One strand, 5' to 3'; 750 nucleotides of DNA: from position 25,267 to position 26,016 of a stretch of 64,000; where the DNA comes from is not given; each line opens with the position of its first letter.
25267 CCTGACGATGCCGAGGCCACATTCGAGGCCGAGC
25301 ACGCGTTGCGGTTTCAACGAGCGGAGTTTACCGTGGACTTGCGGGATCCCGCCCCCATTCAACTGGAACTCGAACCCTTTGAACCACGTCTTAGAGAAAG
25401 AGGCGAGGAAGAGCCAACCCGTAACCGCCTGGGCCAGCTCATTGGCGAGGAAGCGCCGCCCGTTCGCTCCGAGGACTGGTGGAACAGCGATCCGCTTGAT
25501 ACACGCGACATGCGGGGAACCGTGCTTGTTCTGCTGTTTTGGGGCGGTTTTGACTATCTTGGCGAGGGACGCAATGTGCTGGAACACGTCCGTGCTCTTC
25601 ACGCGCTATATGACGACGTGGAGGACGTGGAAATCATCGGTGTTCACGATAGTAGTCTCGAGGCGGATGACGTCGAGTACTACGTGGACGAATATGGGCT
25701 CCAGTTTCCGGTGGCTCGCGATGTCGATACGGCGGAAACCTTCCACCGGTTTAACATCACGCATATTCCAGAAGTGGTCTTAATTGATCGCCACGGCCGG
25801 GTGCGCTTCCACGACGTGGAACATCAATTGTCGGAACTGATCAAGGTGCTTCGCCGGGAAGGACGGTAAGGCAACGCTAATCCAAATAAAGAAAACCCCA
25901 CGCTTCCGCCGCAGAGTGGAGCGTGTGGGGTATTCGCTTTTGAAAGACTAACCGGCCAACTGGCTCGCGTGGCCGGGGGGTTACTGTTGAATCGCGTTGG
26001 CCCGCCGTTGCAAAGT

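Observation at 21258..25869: Tandem paralogous secreted proteins of CarbopepD_reg-like repeats ending in Cys-less thioredoxin-fold domains, preceded by a DUF1080-like protein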

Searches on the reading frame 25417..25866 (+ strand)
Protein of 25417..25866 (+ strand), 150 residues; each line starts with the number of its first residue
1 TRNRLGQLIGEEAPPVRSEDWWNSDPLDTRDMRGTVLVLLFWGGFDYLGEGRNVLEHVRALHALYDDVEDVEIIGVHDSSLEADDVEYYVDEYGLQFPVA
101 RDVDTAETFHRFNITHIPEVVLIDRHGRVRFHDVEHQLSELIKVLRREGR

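Call 23: search_solved_structures(query=A2, max_evalue=0.01, show_alignments=3)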
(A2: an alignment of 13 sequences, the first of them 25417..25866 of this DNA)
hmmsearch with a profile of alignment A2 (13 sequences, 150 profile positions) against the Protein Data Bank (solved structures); distinct sequences matched with E-value up to 0.01: 39.
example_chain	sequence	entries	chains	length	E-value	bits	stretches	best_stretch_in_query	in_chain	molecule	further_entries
4nmu_A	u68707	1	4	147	6.7e-15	58.3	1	8-138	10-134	Thiol-disulfide oxidoreductase ResA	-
3eyt_A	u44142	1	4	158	8.1e-15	58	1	12-134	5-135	uncharacterized protein SPOA0173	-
3lor_A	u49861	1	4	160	1.4e-14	57.3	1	9-134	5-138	Thiol-disulfide isomerase and thioredoxins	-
2h1g_A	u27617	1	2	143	1.1e-12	51.1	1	11-130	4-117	Thiol-disulfide oxidoreductase resA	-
2h19_A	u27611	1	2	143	1.6e-12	50.6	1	11-130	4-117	Thiol-disulfide oxidoreductase resA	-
2h1a_A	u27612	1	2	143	2.1e-12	50.2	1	11-130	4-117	Thiol-disulfide oxidoreductase resA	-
2h1b_A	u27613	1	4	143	2.5e-12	49.9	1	11-130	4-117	Thiol-disulfide oxidoreductase resA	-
3c71_A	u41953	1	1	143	2.7e-12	49.8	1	11-130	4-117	Thiol-disulfide oxidoreductase resA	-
1st9_A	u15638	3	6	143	3.1e-12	49.6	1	11-130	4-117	Thiol-disulfide oxidoreductase resA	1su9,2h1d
2f9s_A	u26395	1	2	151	3.8e-12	49.4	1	11-130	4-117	Thiol-disulfide oxidoreductase resA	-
3c73_A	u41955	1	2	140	3.8e-12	49.3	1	13-130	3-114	Thiol-disulfide oxidoreductase resA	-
2hyx_A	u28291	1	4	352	3.9e-12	49.3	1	13-134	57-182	Protein dipZ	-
5cyy_A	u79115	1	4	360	4.1e-12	49.2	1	13-134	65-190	Protein DipZ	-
3kcm_A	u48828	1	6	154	4e-11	46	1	8-129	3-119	Thioredoxin family protein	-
7djk_A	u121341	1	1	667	7.9e-10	41.8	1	20-129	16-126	Protein SUPPRESSOR OF QUENCHING 1, chloroplastic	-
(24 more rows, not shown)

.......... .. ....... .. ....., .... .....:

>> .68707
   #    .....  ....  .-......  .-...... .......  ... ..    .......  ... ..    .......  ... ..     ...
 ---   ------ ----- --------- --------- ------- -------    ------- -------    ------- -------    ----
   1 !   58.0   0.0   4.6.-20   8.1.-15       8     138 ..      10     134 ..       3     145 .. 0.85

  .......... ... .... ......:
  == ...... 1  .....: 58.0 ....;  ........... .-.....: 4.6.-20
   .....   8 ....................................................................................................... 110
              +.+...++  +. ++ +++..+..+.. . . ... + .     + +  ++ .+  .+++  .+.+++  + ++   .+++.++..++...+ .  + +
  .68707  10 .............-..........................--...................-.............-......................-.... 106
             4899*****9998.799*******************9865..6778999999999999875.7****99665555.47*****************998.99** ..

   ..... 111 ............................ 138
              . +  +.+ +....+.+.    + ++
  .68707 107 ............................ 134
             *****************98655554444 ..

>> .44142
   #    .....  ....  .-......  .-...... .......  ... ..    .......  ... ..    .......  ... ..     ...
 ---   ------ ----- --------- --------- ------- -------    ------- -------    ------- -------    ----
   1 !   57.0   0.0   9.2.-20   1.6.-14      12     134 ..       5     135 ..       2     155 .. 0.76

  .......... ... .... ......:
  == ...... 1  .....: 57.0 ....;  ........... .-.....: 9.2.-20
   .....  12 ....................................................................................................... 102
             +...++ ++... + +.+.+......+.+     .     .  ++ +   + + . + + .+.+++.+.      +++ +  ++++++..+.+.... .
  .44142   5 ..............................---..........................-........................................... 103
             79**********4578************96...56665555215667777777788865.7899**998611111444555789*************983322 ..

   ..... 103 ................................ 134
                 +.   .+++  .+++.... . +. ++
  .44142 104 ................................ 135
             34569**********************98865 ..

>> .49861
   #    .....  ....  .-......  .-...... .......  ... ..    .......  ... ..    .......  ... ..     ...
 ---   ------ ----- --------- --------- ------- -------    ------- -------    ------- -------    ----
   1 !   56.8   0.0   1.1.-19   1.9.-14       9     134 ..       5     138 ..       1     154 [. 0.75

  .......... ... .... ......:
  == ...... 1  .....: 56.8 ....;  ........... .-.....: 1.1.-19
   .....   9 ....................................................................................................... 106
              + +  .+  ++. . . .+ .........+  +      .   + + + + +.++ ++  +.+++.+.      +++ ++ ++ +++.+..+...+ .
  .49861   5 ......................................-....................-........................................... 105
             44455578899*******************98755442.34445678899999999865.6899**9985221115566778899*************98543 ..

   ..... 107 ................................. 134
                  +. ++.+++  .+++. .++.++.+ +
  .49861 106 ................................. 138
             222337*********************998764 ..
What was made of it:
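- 25441..25866 (+): g3 C-terminal TlpA/ResA-like thioredoxin-fold domain, residues 496-637. It is the best-conserved region of the family. ResA at E=6.7e-15 (call 23).
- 25537..25563 (+): g3 F528-W-G-G-F-D533-Y-L-G536, replacing FWxxWC-xx-C. D533 occupies the nucleophilic Cys position and G536 the resolving Cys position. HMM alignment to ResA 4nmu (call 23).
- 25765..25776 (+): g3 I-P605-E-V, the cis-proline loop of the thioredoxin fold. The family consensus is IPQT. It aligns with the 'lP' of ResA (call 23).
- On TlpA/ResA-like thiol-disulfide oxidoreductase (thioredoxin-fold, AhpC-TSA/Redoxin/Thioredoxin_8): g3 has FWGGFD-YL-G where ResA has FWGTWC-KP-C (call 23).
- On Peroxiredoxin (AhpC/TSA): By the alignment to ResA in call 23, D533 and G536 occupy the first and second Cys positions of CxxC.
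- Checked: The family profile matches PDB ResA 4nmu at E=6.7e-15, with FWgGfD aligned to FWGTWC (call 23).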

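Call 37: search_protein_representatives(alignment_id=A3)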
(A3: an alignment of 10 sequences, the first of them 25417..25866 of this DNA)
Query: 10 sequences, 150 profile positions. Proteins with E-value up to 0.001 (for the whole library): 22455; up to 1e-10: 1824; up to 1e-30: 114. The best 150 are listed.
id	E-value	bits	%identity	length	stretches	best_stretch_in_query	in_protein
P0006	3.4e-65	234.6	-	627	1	1-148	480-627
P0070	5.4e-64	230.7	-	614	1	1-149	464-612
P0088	1.6e-57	209.7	-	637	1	2-149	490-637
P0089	2.5e-56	205.8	-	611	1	3-149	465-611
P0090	1.0e-55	203.8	-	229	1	2-149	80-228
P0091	2.2e-55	202.7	-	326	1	3-148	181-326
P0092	3.3e-55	202.2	-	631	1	2-149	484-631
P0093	3.9e-54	198.7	-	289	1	2-148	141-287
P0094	2.1e-53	196.3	-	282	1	3-148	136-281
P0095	2.3e-53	196.1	-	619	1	2-148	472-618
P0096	3.3e-53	195.6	-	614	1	2-148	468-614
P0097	3.5e-53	195.6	-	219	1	2-146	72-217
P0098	5.6e-53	194.9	-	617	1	2-148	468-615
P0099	9.1e-53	194.2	-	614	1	2-148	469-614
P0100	4.8e-52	191.9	-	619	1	3-149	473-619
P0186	9.3e-36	139.0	-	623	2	12-133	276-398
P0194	3.7e-32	127.3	-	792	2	6-133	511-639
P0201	6.0e-30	120.1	-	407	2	1-134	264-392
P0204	8.4e-29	116.4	-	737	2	3-129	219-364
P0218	8.6e-26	106.7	-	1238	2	9-130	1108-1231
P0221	1.9e-25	105.5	-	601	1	9-149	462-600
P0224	6.2e-25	103.9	-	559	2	2-129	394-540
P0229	1.2e-23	99.7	-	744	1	9-146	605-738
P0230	1.3e-23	99.6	-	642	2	3-134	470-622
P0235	4.7e-23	97.8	-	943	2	8-133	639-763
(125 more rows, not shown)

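Call 41: predict_structure(alignment_id=A3)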
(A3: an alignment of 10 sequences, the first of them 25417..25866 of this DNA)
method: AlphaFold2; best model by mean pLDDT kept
length: 150 residues; sequences in the alignment: 10
mean_pLDDT: 89.0   pTM: 0.87
mean pLDDT of the five models: 89.0, 88.8, 87.2, 84.9, 82.3
residues with pLDDT >= 90: 96; 70-90: 45; 50-70: 9; < 50: 0
segments of 3 or more residues with pLDDT < 50: none
pLDDT, mean of each block of 10 residues (from residue 1): 82 92 91 94 75 89 94 90 83 92 91 90 96 87 87
secondary structure, 60 per line:
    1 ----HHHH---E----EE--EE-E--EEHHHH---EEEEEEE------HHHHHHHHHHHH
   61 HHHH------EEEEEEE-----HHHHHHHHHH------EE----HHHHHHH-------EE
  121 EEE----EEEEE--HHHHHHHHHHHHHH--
elements in order: H5-8 H29-32 E36-42 H49-64 E71-77 H83-92 H105-111 E119-123 E128-132 H135-148
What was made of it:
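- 25441..25866 (+): AF2 pLDDT 89 (call 41).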

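Call 46: search_protein_families(library=pfam, proteins=[P0229, P0194, P0204, P0218, P0235, P0221, P0230, P0186, P0201, P0224], max_evalue=0.0001)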
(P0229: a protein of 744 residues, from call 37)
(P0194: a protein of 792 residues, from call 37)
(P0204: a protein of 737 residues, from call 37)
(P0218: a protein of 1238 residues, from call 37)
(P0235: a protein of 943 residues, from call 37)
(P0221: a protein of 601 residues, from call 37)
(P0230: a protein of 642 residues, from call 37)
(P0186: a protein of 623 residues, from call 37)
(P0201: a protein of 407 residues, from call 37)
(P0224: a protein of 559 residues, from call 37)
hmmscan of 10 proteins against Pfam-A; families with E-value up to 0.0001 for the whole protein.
P0229 (744 aa): 13 families
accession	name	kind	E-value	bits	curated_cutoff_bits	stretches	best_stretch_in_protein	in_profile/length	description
PF13620.12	CarboxypepD_reg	-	4.2e-35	120.4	32.3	2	330-409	1-78/82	Carboxypeptidase regulatory-like domain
PF08534.16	Redoxin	-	9.8e-19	68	26.6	1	622-729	20-135/148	Redoxin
PF00578.27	AhpC-TSA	-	1e-17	64.6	26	1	620-724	15-123/124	AhpC/TSA family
PF02369.22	Big_1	-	1.6e-14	54.2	34.9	0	503-553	17-63/93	Bacterial Ig-like domain (group 1)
PF13905.12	Thioredoxin_8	-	2.4e-11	44.2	27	1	630-722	1-94/94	Thioredoxin-like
PF13715.12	CarbopepD_reg_2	-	1.5e-09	38.2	32.2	0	331-395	1-60/88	CarboxypepD_reg-like domain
PF10670.15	DUF4198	-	1.5e-07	32.2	34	0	57-93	156-194/209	Domain of unknown function (DUF4198)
PF20598.4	DUF6795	-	2.9e-06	28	27.4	0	54-98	5-49/103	Domain of unknown function (DUF6795)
PF00085.26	Thioredoxin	-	3.7e-06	27.3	23.5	0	631-669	19-56/103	Thioredoxin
PF24107.1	DUF7382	-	5.9e-06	26.5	27.4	0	52-89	25-61/65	Domain of unknown function (DUF7382)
PF11974.14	bMG3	-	9.4e-06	26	34.9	0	340-374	24-57/103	Bacterial alpha-2-macroglobulin MG3 domain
PF17210.9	SdrD_B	-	1.7e-05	25.4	29.7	0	513-561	18-59/112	SdrD B-like domain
PF00775.27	Dioxygenase_C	-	3.5e-05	23.8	27.3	0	48-94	31-76/182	Dioxygenase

P0194 (792 aa): 5 families
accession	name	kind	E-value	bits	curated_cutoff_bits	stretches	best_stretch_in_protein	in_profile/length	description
PF00578.27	AhpC-TSA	-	4.4e-25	88.5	26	1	515-637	2-123/124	AhpC/TSA family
PF13517.12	FG-GAP_3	-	1.3e-17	64.6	26.9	2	151-208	1-61/61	FG-GAP-like repeat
PF08534.16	Redoxin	-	2.8e-17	63.3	26.6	1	515-638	3-131/148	Redoxin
PF13905.12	Thioredoxin_8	-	1.7e-09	38.3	27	1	540-635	2-94/94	Thioredoxin-like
PF01839.29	FG-GAP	-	3.8e-05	23.9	22.1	0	195-218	7-36/37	FG-GAP repeat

P0204 (737 aa): 7 families
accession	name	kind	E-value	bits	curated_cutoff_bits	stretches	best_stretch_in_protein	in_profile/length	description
PF08534.16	Redoxin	-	1.5e-28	99.9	26.6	2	242-368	19-132/148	Redoxin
PF00578.27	AhpC-TSA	-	1.9e-26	92.9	26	2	240-366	14-123/124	AhpC/TSA family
PF13905.12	Thioredoxin_8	-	2.1e-23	82.9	27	2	599-709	1-94/94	Thioredoxin-like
PF00085.26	Thioredoxin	-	2.7e-13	50.2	23.5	0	252-297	19-63/103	Thioredoxin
PF13098.12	Thioredoxin_2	-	1.8e-11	44.8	27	1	597-728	3-103/104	Thioredoxin-like domain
PF00255.25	GSHPx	-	7.3e-11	42.1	27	0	240-311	10-81/108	Glutathione peroxidase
PF13620.12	CarboxypepD_reg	-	9.6e-06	26.3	32.3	0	162-215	26-80/82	Carboxypeptidase regulatory-like domain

P0218 (1238 aa): 7 families
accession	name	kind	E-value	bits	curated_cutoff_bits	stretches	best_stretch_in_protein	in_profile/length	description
PF00578.27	AhpC-TSA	-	3.8e-26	91.9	26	2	1108-1232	1-123/124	AhpC/TSA family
PF08534.16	Redoxin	-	1.5e-24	86.9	26.6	2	1108-1233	2-131/148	Redoxin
PF13620.12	CarboxypepD_reg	-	1.2e-18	67.6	32.3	1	804-859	2-52/82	Carboxypeptidase regulatory-like domain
PF13905.12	Thioredoxin_8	-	9.2e-17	61.6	27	2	471-569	1-94/94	Thioredoxin-like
PF13715.12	CarbopepD_reg_2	-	1.9e-08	34.6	32.2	0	1007-1048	2-45/88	CarboxypepD_reg-like domain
PF13098.12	Thioredoxin_2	-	1e-07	32.7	27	0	470-576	4-94/104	Thioredoxin-like domain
PF02369.22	Big_1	-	2.5e-05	24.7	34.9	0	805-853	22-68/93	Bacterial Ig-like domain (group 1)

P0235 (943 aa): 20 families
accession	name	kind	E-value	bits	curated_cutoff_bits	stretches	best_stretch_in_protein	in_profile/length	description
PF13620.12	CarboxypepD_reg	-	1.1e-52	176.8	32.3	5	378-433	2-57/82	Carboxypeptidase regulatory-like domain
PF00578.27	AhpC-TSA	-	1.3e-29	103.1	26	2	640-760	1-122/124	AhpC/TSA family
PF08534.16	Redoxin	-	3.3e-28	98.8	26.6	2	801-931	3-137/148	Redoxin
PF20598.4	DUF6795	-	1.7e-22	80.1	27.4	0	549-625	1-72/103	Domain of unknown function (DUF6795)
PF13715.12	CarbopepD_reg_2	-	4.6e-20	71.9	32.2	0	549-598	1-49/88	CarboxypepD_reg-like domain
PF10670.15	DUF4198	-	1.8e-19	71.1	34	0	201-253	148-204/209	Domain of unknown function (DUF4198)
PF13905.12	Thioredoxin_8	-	3e-18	66.4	27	2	666-759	1-94/94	Thioredoxin-like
PF02369.22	Big_1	-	3.4e-17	62.7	34.9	0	460-504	20-64/93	Bacterial Ig-like domain (group 1)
PF00085.26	Thioredoxin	-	4.7e-14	52.7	23.5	1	826-873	18-64/103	Thioredoxin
PF17789.7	MG4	-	9.8e-12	45.4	24.7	0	293-339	18-60/95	Macroglobulin domain MG4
PF17210.9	SdrD_B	-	1.9e-11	44.6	29.7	0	209-256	20-66/112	SdrD B-like domain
PF15976.11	CooC_C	-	3.4e-11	43.5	29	0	455-483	13-41/93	CS1-pili formation C-terminal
PF11974.14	bMG3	-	7.4e-09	35.9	34.9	0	385-432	23-76/103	Bacterial alpha-2-macroglobulin MG3 domain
PF00775.27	Dioxygenase_C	-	9.8e-09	35.3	27.3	0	549-573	32-56/182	Dioxygenase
PF25020.1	TTR_TEN1-4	-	2.1e-08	34.4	27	0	20-63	8-47/86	Teneurin TTR-like domain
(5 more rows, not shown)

P0221 (601 aa): 6 families
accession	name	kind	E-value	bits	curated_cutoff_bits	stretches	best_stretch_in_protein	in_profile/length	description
PF13620.12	CarboxypepD_reg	-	2.1e-32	111.7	32.3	2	11-71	2-64/82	Carboxypeptidase regulatory-like domain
PF13715.12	CarbopepD_reg_2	-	1.7e-09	38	32.2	0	11-68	1-57/88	CarboxypepD_reg-like domain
PF02369.22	Big_1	-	6.1e-07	29.9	34.9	0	10-47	20-62/93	Bacterial Ig-like domain (group 1)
PF25020.1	TTR_TEN1-4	-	8.6e-07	29.2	27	0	269-317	4-51/86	Teneurin TTR-like domain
PF15976.11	CooC_C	-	2.1e-06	28.1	29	0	13-76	21-80/93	CS1-pili formation C-terminal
PF00775.27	Dioxygenase_C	-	7.7e-05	22.7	27.3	0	8-80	29-117/182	Dioxygenase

P0230 (642 aa): 6 families
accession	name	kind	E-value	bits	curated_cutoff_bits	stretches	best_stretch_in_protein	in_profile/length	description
PF00578.27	AhpC-TSA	-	2.8e-39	134.3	26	2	17-137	1-122/124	AhpC/TSA family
PF08534.16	Redoxin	-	3.7e-35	121.3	26.6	2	17-141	2-133/148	Redoxin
PF13905.12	Thioredoxin_8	-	7.8e-32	109.9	27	2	41-136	1-94/94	Thioredoxin-like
PF00085.26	Thioredoxin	-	1.5e-20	73.6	23.5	2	41-88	18-63/103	Thioredoxin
PF13098.12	Thioredoxin_2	-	2.5e-12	47.5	27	1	39-136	3-88/104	Thioredoxin-like domain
PF00255.25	GSHPx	-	7.7e-08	32.3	27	0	492-563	11-82/108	Glutathione peroxidase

P0186 (623 aa): 9 families
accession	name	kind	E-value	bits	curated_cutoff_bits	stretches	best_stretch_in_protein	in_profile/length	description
PF00578.27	AhpC-TSA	-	1.2e-31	109.7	26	2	276-396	4-123/124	AhpC/TSA family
PF08534.16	Redoxin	-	1.4e-25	90.2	26.6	2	277-405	6-139/148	Redoxin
PF13905.12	Thioredoxin_8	-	3.1e-18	66.3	27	2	299-393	1-93/94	Thioredoxin-like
PF00255.25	GSHPx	-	2.4e-09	37.2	27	0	288-351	10-72/108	Glutathione peroxidase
PF00085.26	Thioredoxin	-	8.3e-08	32.6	23.5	0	300-339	19-57/103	Thioredoxin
PF02683.22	DsbD_TM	-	2e-07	31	27.1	1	3-209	3-215/219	Cytochrome C biogenesis protein transmembrane domain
PF13098.12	Thioredoxin_2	-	3.5e-06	27.7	27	0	502-601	4-90/104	Thioredoxin-like domain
PF20029.6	DUF6436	-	4.2e-06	27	27.3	0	298-396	19-89/133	Domain of unknown function (DUF6436)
PF13462.12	Thioredoxin_4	-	9.1e-05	23.1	23.2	0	504-546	14-54/165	Thioredoxin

P0201 (407 aa): 6 families
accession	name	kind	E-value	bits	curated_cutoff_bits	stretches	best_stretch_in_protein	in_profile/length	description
PF00578.27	AhpC-TSA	-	1.4e-36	125.6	26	2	287-388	15-122/124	AhpC/TSA family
PF08534.16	Redoxin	-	8.2e-35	120.2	26.6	2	289-391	20-132/148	Redoxin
PF13905.12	Thioredoxin_8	-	4.6e-25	88.2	27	2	297-387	1-94/94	Thioredoxin-like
PF00085.26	Thioredoxin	-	6.2e-16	58.7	23.5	2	101-137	19-54/103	Thioredoxin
PF00255.25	GSHPx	-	8.4e-08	32.2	27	0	286-336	10-59/108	Glutathione peroxidase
PF13098.12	Thioredoxin_2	-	4.5e-05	24.2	27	0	99-188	4-85/104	Thioredoxin-like domain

P0224 (559 aa): 6 families
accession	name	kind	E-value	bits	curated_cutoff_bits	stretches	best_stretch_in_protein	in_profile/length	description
PF08534.16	Redoxin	-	1.6e-31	109.6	26.6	2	414-549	15-137/148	Redoxin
PF00578.27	AhpC-TSA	-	1.6e-29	102.8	26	2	404-541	4-122/124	AhpC/TSA family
PF13905.12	Thioredoxin_8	-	5.1e-20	72.1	27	1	427-470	1-45/94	Thioredoxin-like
PF00255.25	GSHPx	-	1.8e-09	37.5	27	0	416-466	10-59/108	Glutathione peroxidase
PF00085.26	Thioredoxin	-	2.3e-08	34.4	23.5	1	428-463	19-53/103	Thioredoxin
PF07533.21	BRK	-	6.1e-05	23.1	23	0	215-231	18-34/44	BRK domain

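Call 50: fold_search(model_id=the predicted structure, library=pdb)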
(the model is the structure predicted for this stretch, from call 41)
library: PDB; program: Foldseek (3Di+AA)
matches with E <= 10: 1541; with E <= 0.001: 637
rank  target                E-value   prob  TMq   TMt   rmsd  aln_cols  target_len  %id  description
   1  4nmu_D                4.5e-10  1.00  0.71  0.76   2.9       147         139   26  Crystal Structure of Thiol-disulfide Oxidoreductase from Bacillus str. 'Ames Ancestor' (released 2013-12-18)
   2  4nmu_B                1.1e-09  1.00  0.72  0.77   2.9       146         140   26  Crystal Structure of Thiol-disulfide Oxidoreductase from Bacillus str. 'Ames Ancestor' (released 2013-12-18)
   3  3gl3_C                1.3e-09  1.00  0.72  0.77   2.7       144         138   22  Crystal structure of a putative Thiol:disulfide interchange protein DsbE from Chlorobium tepidum (released 2009-03-31)
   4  2h19_B                1.8e-09  1.00  0.71  0.78   2.8       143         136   20  Crystal Structure of ResA Cys77Ala Variant (released 2006-09-19)
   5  4nmu_A                1.8e-09  1.00  0.72  0.74   5.2       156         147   25  Crystal Structure of Thiol-disulfide Oxidoreductase from Bacillus str. 'Ames Ancestor' (released 2013-12-18)
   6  3eyt_B                2.4e-09  1.00  0.72  0.70   3.1       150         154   26  Crystal structure of Thioredoxin-like superfamily protein SPOA0173 (released 2008-11-04)
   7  3eyt_D                2.5e-09  1.00  0.70  0.68   3.5       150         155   26  Crystal structure of Thioredoxin-like superfamily protein SPOA0173 (released 2008-11-04)
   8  5cyy_D                2.9e-09  1.00  0.79  0.38   2.7       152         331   22  Structure of the C-terminal domains of DipZ from Mycobacterium tuberculosis (released 2016-01-13)
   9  1su9_B                3.3e-09  1.00  0.71  0.77   2.8       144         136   21  Reduced structure of the soluble domain of ResA (released 2004-05-11)
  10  2h1a_A                3.7e-09  1.00  0.73  0.80   2.6       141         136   20  ResA C74A Variant (released 2006-09-19)
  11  3c73_B                4.3e-09  1.00  0.73  0.78   2.7       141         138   20  Structure of CEHC variant ResA (released 2008-08-12)
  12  3c73_A                4.5e-09  1.00  0.72  0.79   2.7       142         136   20  Structure of CEHC variant ResA (released 2008-08-12)
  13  3eyt_A                4.5e-09  1.00  0.70  0.68   3.6       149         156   28  Crystal structure of Thioredoxin-like superfamily protein SPOA0173 (released 2008-11-04)
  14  2hyx_D                5.2e-09  1.00  0.77  0.37   2.9       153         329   23  Structure of the C-terminal domain of DipZ from Mycobacterium tuberculosis (released 2007-07-17)
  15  2hyx_A                6.3e-09  1.00  0.77  0.37   2.7       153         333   23  Structure of the C-terminal domain of DipZ from Mycobacterium tuberculosis (released 2007-07-17)
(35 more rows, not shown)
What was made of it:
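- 25441..25866 (+): Foldseek TM 0.71-0.77 (call 50).
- Checked: Foldseek gives ResA at E=4.5e-10 and TM 0.71-0.77 (calls 41, 50).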

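Call 56: find_encoding_contigs(protein=P0221, flank=6000, max_places=1)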
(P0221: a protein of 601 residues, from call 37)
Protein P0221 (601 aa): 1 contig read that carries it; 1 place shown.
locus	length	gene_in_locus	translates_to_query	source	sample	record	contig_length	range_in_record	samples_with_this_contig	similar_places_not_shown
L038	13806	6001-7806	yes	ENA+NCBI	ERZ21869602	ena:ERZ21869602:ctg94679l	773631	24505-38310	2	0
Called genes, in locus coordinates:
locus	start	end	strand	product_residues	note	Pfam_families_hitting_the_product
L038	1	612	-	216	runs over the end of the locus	PF07826:IMP_cyclohyd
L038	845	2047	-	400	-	PF00155:Aminotran_1_2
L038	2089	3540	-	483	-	PF03446:NAD_binding_2, PF00393:6PGD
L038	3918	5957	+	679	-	PF13620:CarboxypepD_reg, PF13715:CarbopepD_reg_2 (faint), PF25020:TTR_TEN1-4 (faint), PF13620:CarboxypepD_reg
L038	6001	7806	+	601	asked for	PF02369:Big_1 (faint), PF13620:CarboxypepD_reg, PF13715:CarbopepD_reg_2 (faint), PF15976:CooC_C (faint), PF25020:TTR_TEN1-4 (faint), PF13620:CarboxypepD_reg (weak)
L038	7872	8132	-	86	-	PF01649:Ribosomal_S20p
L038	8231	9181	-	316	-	PF00248:Aldo_ket_red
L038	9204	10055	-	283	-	PF00795:CN_hydrolase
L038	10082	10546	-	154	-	-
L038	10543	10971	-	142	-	-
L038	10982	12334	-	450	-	PF01120:Alpha_L_fucos, PF00754:F5_F8_type_C, PF22633:F5_F8_type_C_2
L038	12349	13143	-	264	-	PF00106:adh_short, PF01370:Epimerase, PF08659:KR, PF13561:adh_short_C2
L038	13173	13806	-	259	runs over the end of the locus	PF01887:SAM_HAT_N, PF20257:SAM_HAT_C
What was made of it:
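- The orthologue P0221 lacks all of these residues yet keeps the gene pair and the synteny (call 56).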
